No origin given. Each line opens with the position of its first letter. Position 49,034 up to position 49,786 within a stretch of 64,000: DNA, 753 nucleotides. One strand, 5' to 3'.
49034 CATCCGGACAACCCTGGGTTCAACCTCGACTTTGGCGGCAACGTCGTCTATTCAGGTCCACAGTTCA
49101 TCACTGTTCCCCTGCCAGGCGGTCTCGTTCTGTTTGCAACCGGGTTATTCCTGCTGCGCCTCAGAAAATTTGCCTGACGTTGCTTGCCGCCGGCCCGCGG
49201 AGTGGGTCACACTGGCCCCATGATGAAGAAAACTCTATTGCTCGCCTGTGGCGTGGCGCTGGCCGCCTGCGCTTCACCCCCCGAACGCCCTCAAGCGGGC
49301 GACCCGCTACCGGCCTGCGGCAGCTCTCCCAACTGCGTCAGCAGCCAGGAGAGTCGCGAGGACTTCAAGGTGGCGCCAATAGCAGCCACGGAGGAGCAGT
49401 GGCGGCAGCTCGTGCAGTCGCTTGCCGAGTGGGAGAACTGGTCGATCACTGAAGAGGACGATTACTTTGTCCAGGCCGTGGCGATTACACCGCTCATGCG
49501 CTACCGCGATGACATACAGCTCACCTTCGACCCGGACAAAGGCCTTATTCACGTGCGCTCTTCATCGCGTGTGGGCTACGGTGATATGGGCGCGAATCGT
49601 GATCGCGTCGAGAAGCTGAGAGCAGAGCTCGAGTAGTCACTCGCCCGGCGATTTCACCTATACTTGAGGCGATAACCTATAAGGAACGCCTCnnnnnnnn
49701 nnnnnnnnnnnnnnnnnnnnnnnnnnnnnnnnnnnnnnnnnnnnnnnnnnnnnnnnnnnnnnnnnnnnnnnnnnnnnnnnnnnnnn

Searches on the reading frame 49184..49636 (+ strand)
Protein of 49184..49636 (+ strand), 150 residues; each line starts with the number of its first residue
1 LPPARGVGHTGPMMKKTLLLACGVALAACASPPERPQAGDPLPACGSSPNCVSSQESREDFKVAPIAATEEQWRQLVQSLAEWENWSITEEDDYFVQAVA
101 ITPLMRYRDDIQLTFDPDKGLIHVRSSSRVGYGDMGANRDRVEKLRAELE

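Call 7: search_protein_families(library=pfam, proteins=[window:49184-49636:+])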
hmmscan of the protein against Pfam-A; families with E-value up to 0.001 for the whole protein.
window:49184-49636:+ (150 aa): 1 family
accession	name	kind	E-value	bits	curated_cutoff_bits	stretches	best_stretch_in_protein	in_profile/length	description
PF07386.16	DUF1499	-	3e-29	102.2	22.6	1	42-149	2-114/114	Protein of unknown function (DUF1499)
